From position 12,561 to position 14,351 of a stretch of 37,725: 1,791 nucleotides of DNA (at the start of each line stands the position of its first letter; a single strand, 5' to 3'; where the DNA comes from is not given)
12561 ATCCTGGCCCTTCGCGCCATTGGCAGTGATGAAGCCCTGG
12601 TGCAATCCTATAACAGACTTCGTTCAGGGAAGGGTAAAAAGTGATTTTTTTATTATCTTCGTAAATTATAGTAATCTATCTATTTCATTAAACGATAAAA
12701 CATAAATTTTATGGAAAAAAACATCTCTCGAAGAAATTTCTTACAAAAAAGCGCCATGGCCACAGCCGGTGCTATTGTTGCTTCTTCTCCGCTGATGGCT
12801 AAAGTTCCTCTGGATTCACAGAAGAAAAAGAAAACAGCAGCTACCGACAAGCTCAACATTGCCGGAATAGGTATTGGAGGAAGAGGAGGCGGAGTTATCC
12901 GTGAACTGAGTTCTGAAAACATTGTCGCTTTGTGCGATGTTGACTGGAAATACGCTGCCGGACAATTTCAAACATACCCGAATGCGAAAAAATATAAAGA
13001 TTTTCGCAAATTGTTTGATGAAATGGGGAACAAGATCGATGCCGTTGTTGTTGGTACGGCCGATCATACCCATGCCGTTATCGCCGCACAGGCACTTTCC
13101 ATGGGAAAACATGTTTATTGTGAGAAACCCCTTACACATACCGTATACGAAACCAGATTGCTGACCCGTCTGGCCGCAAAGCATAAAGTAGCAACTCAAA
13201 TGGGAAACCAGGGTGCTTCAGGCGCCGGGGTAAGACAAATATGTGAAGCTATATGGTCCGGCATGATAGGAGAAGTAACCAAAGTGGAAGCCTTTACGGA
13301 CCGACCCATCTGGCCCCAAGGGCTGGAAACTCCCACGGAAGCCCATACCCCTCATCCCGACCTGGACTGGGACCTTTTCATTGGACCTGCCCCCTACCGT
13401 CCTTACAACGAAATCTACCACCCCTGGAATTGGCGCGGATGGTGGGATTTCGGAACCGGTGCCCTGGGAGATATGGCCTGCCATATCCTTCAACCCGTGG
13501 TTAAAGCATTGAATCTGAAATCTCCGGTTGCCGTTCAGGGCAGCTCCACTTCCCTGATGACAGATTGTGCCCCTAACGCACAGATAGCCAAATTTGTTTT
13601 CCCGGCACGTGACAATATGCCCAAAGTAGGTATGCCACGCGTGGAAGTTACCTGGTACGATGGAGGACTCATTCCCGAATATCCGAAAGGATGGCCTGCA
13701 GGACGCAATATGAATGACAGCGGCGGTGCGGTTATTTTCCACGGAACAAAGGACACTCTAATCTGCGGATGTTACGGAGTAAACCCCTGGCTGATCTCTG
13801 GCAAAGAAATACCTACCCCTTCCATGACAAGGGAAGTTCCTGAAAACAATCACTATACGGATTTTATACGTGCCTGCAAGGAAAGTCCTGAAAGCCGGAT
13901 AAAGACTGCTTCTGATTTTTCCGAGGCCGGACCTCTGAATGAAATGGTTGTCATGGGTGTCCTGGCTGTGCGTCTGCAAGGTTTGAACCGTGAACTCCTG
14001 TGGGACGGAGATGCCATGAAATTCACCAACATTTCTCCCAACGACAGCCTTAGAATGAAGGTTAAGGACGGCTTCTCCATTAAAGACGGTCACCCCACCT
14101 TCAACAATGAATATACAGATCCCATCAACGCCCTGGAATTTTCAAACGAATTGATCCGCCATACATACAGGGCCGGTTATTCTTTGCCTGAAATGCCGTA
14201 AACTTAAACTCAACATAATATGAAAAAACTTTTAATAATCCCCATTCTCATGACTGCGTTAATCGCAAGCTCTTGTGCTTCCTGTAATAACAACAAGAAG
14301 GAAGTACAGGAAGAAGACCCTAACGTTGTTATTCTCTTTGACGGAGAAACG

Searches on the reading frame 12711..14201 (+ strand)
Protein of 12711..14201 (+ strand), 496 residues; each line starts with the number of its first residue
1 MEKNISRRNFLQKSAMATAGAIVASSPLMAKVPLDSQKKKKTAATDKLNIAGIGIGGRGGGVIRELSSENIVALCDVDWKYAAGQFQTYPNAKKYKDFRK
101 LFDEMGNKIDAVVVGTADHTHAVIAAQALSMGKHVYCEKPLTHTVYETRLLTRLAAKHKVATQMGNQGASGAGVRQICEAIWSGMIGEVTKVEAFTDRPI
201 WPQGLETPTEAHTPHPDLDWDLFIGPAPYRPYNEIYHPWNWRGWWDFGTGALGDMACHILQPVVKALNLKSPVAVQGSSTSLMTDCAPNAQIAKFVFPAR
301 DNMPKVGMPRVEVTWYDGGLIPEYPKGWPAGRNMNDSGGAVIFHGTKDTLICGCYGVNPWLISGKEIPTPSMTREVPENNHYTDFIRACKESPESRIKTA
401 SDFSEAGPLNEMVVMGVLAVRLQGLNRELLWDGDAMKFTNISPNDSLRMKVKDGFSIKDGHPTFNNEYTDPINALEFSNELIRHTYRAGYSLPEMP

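Call 50: search_protein_families(library=pfam, proteins=[window:12711-14201:+])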
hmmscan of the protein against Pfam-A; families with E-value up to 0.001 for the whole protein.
window:12711-14201:+ (496 aa): 3 families
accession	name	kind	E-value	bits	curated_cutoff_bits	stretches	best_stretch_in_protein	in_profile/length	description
PF01408.29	GFO_IDH_MocA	-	1.4e-16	61.7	24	1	50-165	5-119/120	Oxidoreductase family, NAD-binding Rossmann fold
PF19051.5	GFO_IDH_MocA_C2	-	7.1e-16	58.9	23.3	1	174-277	5-113/254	Oxidoreductase family, C-terminal alpha/beta domain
PF22725.1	GFO_IDH_MocA_C3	-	1.3e-05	25.7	27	0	233-279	30-72/124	GFO/IDH/MocA C-terminal domain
